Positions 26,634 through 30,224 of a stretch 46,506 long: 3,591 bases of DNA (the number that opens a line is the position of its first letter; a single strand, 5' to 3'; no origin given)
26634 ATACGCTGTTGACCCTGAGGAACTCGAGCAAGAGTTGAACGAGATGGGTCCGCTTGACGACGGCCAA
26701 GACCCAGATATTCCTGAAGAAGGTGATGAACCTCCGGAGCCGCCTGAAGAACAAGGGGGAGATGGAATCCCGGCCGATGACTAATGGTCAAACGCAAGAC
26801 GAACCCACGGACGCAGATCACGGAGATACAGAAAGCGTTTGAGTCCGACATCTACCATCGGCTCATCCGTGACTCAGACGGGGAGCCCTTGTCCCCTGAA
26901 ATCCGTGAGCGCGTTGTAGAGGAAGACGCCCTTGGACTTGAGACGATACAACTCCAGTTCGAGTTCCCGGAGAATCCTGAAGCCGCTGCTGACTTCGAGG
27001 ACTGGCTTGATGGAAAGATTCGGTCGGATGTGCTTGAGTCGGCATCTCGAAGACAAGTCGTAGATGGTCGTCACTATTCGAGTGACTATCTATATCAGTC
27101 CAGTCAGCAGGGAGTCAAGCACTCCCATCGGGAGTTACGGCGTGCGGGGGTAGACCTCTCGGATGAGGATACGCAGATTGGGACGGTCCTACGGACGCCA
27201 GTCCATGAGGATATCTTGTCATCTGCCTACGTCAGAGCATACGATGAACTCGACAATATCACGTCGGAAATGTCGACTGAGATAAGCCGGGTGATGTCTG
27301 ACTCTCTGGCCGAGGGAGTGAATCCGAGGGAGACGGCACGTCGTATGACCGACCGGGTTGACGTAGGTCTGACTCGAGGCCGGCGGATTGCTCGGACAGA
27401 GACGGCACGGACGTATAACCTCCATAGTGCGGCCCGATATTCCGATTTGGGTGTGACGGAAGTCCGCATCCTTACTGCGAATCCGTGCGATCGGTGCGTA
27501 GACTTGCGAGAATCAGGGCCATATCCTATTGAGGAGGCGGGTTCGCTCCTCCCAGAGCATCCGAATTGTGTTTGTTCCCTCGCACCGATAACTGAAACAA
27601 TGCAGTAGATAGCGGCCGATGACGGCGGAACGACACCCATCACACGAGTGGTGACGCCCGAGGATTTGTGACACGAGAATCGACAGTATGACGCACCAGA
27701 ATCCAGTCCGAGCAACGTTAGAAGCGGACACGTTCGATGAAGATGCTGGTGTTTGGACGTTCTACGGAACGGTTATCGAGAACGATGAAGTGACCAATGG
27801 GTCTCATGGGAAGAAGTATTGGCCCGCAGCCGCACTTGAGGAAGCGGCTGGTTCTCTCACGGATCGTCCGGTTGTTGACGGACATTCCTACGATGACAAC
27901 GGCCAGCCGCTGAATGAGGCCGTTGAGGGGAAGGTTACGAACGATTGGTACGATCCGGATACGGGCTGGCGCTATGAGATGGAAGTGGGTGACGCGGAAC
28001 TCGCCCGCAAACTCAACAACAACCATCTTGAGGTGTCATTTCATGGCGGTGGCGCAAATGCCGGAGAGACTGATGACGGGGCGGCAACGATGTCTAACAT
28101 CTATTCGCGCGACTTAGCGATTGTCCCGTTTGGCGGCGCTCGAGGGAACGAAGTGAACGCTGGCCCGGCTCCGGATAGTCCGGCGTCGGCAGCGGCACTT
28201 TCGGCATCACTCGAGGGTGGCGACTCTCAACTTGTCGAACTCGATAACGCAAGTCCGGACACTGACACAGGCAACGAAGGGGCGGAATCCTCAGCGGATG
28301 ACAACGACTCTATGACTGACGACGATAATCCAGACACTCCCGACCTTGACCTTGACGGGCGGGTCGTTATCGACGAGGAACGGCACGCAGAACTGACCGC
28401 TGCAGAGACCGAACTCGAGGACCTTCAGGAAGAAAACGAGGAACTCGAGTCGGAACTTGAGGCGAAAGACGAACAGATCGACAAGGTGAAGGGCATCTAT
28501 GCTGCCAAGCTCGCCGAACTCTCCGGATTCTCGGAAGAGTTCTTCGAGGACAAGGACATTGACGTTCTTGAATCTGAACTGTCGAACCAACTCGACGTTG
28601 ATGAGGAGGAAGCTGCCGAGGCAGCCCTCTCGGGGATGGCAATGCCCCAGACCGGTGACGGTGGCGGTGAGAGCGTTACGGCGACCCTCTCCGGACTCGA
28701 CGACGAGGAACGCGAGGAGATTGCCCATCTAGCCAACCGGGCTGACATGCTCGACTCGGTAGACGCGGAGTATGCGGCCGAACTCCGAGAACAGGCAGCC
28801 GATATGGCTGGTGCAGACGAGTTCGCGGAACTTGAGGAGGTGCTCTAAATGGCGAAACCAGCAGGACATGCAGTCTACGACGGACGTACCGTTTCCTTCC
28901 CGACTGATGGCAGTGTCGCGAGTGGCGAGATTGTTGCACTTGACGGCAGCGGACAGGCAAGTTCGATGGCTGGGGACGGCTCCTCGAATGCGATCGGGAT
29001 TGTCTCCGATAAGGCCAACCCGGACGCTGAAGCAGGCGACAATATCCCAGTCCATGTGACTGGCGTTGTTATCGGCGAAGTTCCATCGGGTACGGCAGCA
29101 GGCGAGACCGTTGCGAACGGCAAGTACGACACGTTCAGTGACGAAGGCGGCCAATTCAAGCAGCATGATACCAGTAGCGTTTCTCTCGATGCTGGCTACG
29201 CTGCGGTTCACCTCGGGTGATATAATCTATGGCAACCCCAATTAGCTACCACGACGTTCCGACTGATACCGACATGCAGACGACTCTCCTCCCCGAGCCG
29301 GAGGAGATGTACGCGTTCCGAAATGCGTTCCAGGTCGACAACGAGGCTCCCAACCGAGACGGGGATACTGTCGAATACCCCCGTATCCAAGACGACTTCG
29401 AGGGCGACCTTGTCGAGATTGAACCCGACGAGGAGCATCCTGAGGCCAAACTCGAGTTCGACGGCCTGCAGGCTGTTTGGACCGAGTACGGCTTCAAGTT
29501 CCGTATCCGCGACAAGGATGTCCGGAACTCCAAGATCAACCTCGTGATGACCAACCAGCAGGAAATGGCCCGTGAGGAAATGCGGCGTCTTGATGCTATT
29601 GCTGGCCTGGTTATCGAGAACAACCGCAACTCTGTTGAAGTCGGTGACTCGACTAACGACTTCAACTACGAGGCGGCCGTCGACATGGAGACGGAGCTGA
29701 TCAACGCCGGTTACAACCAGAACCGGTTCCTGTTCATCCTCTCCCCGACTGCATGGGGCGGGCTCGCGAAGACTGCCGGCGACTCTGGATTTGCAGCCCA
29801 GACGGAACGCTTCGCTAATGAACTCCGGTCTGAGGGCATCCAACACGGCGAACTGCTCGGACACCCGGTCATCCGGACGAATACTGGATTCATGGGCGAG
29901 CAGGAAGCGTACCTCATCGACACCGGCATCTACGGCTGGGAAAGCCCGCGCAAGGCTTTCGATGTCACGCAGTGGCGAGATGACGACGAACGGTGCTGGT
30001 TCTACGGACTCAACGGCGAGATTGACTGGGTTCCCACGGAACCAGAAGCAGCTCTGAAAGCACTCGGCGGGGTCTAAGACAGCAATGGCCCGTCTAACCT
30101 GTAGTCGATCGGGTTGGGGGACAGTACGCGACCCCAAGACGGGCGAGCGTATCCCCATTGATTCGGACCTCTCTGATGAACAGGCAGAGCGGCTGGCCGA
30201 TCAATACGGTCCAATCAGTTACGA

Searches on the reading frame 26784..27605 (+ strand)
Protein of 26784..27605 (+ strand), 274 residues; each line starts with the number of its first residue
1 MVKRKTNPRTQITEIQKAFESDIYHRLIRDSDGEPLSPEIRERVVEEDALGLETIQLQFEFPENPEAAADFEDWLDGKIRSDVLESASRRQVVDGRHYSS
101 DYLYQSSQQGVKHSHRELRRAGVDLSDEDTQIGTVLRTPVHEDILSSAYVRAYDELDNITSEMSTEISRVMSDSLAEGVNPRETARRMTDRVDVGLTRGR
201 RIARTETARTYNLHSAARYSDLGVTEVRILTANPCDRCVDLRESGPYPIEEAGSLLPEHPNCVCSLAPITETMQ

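Call 73: search_protein_families(library=pfam, proteins=[window:26784-27605:+], max_evalue=0.001)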
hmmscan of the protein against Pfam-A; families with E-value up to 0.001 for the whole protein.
window:26784-27605:+ (274 aa): 1 family
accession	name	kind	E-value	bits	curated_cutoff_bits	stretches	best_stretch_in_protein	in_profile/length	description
PF04233.19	Phage_Mu_F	-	1.2e-05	26.5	29.6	1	166-266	2-111/112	Phage Mu protein F like protein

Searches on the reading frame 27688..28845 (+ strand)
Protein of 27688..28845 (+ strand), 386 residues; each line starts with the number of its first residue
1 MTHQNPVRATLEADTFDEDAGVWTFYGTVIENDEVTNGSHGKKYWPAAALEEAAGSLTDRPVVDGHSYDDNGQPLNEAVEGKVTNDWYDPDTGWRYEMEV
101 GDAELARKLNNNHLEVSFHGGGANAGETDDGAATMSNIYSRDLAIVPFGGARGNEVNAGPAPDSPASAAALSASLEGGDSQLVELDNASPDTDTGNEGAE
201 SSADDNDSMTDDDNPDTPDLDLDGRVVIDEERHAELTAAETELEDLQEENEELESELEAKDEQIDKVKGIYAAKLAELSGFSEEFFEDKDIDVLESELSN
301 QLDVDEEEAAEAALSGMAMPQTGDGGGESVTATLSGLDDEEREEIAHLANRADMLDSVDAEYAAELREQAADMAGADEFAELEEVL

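Call 12: search_protein_families(library=phrogs, proteins=[window:27688-28845:+], max_evalue=0.001)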
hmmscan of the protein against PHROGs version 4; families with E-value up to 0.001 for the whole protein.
window:27688-28845:+ (386 aa): 2 families
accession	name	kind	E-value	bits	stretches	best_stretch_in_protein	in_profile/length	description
phrog_36109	-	unknown function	1.7e-205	684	1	1-386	17-432/432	-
phrog_11382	-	unknown function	0.00094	20.5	0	223-280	45-106/117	-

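Call 20: search_dna_similar(query=window:27688-28845:+, collection=phages, mode=protein, max_rows=15)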
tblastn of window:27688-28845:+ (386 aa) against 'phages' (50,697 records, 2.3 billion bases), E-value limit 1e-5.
Records with a match: 2; places in all: 2; records where one place covers at least 80% of the query: 0.
Best place of each record, by identity: <60% 2.
By first word of the organism name: Halogranum 2.
By host as written in the record: Halogranum sp. SS5-1 2.
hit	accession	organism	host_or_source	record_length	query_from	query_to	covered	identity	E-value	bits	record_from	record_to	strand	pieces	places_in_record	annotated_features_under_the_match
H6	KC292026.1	Halogranum tailed virus 1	Halogranum sp. SS5-1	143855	17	156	36%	34.0%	2e-10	69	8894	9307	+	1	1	11: prohead protease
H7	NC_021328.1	Halogranum tailed virus 1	Halogranum sp. SS5-1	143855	17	156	36%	34.0%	2e-10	69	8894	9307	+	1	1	11: prohead protease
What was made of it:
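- Tried and rejected: The putative capsid-region protein gave only a weak hit to HGTV-1 prohead protease (call 20).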

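Call 73: search_protein_families(library=pfam, proteins=[window:27688-28845:+], max_evalue=0.001)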
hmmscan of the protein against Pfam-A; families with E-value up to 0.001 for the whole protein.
window:27688-28845:+ (386 aa): 0 families

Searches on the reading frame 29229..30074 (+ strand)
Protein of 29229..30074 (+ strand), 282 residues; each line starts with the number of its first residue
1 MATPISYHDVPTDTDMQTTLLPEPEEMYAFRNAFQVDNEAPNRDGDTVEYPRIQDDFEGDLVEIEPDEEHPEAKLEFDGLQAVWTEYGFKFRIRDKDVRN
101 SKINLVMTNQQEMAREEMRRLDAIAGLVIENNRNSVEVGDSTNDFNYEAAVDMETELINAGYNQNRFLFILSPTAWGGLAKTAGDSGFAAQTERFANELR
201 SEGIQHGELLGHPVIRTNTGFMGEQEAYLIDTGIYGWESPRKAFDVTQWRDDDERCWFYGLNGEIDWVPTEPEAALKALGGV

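Call 73: search_protein_families(library=pfam, proteins=[window:29229-30074:+], max_evalue=0.001)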
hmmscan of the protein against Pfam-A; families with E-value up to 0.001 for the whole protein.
window:29229-30074:+ (282 aa): 1 family
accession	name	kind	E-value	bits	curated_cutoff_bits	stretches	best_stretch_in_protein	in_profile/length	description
PF25209.1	Phage_capsid_4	-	5.2e-07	30.6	27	1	54-261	40-249/262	Phage capsid protein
